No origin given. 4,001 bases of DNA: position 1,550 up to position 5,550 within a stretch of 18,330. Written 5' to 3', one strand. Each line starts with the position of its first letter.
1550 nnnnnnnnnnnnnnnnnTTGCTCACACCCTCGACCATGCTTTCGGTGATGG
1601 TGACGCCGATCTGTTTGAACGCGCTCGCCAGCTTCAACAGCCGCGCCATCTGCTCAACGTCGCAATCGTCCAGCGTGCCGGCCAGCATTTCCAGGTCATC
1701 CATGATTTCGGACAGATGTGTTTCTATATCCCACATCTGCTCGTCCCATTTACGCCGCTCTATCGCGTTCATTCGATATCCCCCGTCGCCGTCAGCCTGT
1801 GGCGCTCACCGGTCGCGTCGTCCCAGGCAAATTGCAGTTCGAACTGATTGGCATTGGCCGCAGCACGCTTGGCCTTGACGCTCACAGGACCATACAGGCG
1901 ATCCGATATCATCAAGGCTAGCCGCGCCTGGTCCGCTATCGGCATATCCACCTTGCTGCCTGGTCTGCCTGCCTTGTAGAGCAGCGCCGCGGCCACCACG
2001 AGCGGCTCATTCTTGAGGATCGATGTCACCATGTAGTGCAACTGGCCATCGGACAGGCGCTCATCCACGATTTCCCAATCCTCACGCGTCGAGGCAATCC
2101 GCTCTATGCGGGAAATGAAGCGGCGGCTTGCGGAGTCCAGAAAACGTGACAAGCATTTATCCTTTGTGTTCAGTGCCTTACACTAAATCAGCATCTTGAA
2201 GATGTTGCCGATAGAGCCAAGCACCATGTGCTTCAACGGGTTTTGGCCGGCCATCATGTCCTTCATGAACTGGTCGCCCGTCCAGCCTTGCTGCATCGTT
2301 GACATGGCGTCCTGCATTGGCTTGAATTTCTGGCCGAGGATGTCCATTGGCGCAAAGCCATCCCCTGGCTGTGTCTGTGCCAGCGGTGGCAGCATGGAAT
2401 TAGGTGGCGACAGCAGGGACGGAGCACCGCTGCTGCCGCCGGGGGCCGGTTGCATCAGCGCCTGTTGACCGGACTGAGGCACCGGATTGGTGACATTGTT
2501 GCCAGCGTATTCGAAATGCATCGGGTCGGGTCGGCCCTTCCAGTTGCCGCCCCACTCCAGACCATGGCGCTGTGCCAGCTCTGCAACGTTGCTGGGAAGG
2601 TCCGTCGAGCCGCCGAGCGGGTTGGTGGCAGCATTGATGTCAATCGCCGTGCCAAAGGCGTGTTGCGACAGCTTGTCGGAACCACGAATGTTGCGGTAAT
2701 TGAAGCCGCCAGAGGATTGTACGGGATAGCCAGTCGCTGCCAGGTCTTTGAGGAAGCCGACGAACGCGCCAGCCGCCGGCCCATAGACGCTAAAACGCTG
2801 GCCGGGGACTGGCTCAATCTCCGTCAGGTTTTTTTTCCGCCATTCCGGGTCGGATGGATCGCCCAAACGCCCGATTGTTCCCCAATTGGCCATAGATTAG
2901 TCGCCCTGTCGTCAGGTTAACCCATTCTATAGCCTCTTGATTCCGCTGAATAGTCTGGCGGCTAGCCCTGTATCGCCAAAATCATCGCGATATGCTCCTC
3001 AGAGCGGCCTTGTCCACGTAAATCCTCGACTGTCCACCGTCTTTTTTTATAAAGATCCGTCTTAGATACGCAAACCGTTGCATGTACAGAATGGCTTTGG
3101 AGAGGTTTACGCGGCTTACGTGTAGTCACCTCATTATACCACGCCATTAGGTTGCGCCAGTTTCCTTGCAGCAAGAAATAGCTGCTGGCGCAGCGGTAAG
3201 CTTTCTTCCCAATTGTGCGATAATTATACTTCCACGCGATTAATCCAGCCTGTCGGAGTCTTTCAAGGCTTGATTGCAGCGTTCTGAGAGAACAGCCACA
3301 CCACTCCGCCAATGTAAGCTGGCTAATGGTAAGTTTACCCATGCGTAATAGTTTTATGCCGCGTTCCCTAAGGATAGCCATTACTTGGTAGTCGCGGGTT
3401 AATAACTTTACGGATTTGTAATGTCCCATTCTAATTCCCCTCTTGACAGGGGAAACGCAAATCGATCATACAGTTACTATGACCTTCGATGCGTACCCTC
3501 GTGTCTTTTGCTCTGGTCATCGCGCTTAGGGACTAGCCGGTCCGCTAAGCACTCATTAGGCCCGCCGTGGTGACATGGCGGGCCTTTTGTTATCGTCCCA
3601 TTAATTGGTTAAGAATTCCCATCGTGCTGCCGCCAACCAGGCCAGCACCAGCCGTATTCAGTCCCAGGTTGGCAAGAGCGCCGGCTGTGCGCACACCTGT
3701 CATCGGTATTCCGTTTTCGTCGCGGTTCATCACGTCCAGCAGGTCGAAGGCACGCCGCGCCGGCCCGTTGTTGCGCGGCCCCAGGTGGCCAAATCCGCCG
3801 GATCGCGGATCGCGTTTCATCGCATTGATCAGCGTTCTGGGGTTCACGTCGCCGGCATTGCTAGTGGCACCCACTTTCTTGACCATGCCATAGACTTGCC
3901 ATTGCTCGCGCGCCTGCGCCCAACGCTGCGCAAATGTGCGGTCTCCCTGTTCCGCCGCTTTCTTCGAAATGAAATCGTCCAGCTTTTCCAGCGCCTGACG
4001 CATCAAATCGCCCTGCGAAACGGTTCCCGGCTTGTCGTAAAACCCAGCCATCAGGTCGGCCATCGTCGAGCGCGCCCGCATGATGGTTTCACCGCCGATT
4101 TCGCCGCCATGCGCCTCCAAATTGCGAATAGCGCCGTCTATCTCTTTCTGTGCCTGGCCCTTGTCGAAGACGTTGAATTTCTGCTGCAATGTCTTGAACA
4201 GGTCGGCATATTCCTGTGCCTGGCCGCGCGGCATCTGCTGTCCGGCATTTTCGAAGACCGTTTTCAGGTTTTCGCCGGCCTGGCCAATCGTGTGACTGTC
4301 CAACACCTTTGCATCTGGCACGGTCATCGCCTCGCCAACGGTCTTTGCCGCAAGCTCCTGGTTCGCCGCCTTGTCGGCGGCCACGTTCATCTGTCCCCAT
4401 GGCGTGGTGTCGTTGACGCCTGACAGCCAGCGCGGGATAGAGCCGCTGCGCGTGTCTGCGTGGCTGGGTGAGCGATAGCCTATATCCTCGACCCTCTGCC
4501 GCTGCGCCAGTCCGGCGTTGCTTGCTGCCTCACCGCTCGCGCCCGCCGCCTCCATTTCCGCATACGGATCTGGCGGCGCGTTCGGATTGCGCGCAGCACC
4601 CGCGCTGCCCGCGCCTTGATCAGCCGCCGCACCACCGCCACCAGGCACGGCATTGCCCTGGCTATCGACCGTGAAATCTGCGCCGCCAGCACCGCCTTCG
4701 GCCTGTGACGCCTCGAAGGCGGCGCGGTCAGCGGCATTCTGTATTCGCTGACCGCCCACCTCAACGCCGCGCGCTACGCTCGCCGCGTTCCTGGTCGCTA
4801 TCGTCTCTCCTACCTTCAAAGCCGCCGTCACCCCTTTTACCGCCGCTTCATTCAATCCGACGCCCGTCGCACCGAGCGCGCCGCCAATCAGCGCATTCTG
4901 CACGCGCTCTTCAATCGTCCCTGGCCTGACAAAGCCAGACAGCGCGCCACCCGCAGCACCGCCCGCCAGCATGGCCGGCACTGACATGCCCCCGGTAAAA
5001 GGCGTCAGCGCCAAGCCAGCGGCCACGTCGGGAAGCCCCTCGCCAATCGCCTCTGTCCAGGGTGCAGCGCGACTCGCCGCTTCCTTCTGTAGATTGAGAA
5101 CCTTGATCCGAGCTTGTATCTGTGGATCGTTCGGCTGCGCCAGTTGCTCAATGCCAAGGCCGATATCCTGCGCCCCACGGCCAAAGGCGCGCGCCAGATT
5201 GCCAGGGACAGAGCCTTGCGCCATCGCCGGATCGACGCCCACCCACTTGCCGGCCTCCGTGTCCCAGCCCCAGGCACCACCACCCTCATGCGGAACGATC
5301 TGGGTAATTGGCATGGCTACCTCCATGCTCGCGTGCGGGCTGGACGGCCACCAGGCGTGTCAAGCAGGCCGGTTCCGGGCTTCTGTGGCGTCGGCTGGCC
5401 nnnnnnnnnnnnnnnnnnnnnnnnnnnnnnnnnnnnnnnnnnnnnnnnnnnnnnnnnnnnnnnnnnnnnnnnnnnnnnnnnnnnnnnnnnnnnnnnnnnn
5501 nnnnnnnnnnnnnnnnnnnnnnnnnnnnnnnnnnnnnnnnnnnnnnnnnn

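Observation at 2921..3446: Low-GC single-gene cassette (winged-helix protein) bracketed by a duplicated RBS+ATGGG motif, at the position where P22 carries immI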

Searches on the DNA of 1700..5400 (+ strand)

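Call 7: search_dna_similar(query=window:1700-5400:+, collection=phages, mode=distant, max_rows=30)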
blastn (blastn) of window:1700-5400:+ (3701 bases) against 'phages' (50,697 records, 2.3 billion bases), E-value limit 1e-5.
Records with a match: 1; places in all: 1; records where one place covers at least 80% of the query: 0.
Best place of each record, by identity: 60-80% 1.
By first word of the organism name: Rhizobium 1.
By host as written in the record: Rhizobium phaseoli INC1-2 1.
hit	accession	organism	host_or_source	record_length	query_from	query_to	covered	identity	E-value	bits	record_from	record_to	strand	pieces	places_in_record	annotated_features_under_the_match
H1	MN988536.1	Rhizobium phage RHph_N65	Rhizobium phaseoli INC1-2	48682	810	1153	9%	66.5%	2e-16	95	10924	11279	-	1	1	putative lysin A protein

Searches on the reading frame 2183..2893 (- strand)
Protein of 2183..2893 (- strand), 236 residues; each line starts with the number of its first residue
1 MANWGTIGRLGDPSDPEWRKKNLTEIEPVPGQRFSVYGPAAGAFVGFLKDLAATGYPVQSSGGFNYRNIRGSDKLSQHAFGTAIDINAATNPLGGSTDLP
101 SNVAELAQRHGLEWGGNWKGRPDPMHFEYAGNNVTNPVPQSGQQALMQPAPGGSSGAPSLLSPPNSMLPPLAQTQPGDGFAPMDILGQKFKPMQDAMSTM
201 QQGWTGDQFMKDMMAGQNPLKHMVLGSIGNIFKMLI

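Call 5: search_protein_families(library=pfam, proteins=[window:2183-2893:-], max_evalue=0.01)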
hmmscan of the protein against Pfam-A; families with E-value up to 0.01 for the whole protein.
window:2183-2893:- (236 aa): 2 families
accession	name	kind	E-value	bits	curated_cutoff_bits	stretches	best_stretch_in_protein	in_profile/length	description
PF13539.11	Peptidase_M15_4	-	1.9e-17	64.1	25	1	71-129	2-70/70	D-alanyl-D-alanine carboxypeptidase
PF06904.17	Extensin-like_C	-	0.0042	17.7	25.4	1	58-89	80-113/176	Extensin-like protein C-terminus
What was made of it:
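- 2183..2893 (-): 236-aa Peptidase_M15_4 peptidoglycan hydrolase. In the family its catalytic domain is the exchangeable module. Pfam E 1.9e-17 (call 5).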

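Call 6: search_protein_families(library=phrogs, proteins=[window:2183-2893:-], max_evalue=0.01)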
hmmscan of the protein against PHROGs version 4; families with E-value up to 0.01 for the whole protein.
window:2183-2893:- (236 aa): 8 families
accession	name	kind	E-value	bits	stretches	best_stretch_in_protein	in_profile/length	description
phrog_1768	-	lysis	1.8e-12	46.8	1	7-134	903-1043/1577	endolysin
phrog_2649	-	lysis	2.8e-11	44.8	1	68-147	70-145/261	endolysin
phrog_1512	-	lysis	2e-09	38.9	1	74-206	75-202/314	endolysin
phrog_465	-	lysis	1.9e-05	25.1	1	74-133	100-169/292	endolysin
phrog_6523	-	lysis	5.2e-05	24.1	1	74-131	70-131/255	endolysin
phrog_17001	-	lysis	0.001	19.7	1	62-93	189-220/265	endolysin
phrog_5115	-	moron, auxiliary metabolic gene and host takeover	0.0011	19.2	1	70-132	58-124/283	ferredoxin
phrog_15351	-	lysis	0.0013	19.1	1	75-132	77-139/289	endolysin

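Call 16: find_related_loci(query=window:2183-2893:-, collection=viral_contigs, flank=6000)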
Query window:2183-2893:- (236 aa) in viral_contigs; peptide patterns used: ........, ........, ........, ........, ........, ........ (x = any residue, [..] = any of these).
26 stretches matched a pattern; 19 encode a relative of the query (tblastn E <= 1e-3); 19 distinct loci.
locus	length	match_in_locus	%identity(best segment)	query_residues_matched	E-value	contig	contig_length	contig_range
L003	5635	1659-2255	48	1-232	8e-61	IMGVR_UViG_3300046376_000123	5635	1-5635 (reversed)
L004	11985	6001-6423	67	1-137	6e-59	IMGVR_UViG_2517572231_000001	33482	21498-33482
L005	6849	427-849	66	1-137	4e-57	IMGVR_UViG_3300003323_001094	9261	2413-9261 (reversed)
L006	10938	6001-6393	69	1-131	3e-56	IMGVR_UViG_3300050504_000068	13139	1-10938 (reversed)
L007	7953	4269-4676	59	1-135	2e-51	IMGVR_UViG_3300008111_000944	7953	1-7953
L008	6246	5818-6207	65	1-131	1e-49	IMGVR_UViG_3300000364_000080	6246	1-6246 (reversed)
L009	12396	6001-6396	59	1-131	8e-40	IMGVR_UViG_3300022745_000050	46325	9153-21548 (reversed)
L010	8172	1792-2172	54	2-129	1e-38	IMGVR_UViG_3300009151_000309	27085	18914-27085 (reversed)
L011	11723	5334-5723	67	1-131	7e-53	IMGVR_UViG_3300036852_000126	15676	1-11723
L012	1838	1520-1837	58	1-105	3e-35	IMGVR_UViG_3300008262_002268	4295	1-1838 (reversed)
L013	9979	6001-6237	48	62-141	5e-18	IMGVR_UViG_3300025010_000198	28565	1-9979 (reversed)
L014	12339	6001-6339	35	42-150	3e-16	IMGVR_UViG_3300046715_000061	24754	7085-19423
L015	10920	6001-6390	36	16-132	4e-16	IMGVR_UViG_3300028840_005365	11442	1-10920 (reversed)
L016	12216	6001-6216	44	58-130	3e-15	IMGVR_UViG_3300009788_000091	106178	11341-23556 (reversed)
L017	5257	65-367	45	33-130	7e-14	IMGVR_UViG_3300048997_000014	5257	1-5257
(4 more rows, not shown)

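Call 60: search_protein_families(library=ncbifam, proteins=[L003:1131-1613:+], max_evalue=0.1)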
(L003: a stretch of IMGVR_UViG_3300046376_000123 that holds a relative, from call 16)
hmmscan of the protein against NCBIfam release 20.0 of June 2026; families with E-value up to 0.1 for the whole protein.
L003:1131-1613:+ (160 aa): 5 families
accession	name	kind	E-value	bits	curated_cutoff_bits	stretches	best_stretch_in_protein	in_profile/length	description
NF052290.2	MocR_like_YczR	exception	0.0034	16.1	487.4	1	6-78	4-77/458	MocR-like transcription factor YczR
NF007341.0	PRK09834.1-3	equivalog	0.0059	15.8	269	1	30-77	17-60/274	DNA-binding transcriptional regulator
TIGR02018.2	his_ut_repres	equivalog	0.021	14.2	220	1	41-79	20-58/226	histidine utilization transcriptional repressor HutC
NF007741.0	PRK10421.1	equivalog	0.057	12.8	311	1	31-101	18-83/262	transcriptional regulator LldR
NF052441.1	TransRegRv0792c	equivalog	0.059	12.6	400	1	40-75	36-71/260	Rv0792c family HTH-type transcriptional regulator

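Call 61: search_protein_families(library=pfam, proteins=[L003:1131-1613:+], max_evalue=0.1)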
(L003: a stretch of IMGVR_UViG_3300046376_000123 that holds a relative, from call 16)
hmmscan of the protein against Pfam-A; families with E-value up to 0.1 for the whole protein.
L003:1131-1613:+ (160 aa): 5 families
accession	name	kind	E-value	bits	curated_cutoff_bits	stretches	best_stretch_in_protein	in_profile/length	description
PF13545.12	HTH_Crp_2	-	0.0013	19.1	27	1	42-78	20-56/70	Crp-like helix-turn-helix domain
PF25213.1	HVO_A0261_N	-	0.021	15.1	35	1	49-78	29-58/86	HVO_A0261 N-terminal domain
PF13730.12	HTH_36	-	0.024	14.9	25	1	27-74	9-55/55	Helix-turn-helix domain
PF12802.13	MarR_2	-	0.06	14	27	0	46-75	22-51/61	MarR family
PF12579.13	DUF3755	-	0.083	13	25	0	5-20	15-30/34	Protein of unknown function (DUF3755)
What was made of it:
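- On Pfam HTH_36 (PF13730) winged-helix proteins: Relatives' proteins also hit HTH_36 (call 61).
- All of them hit HTH_36: call 61.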
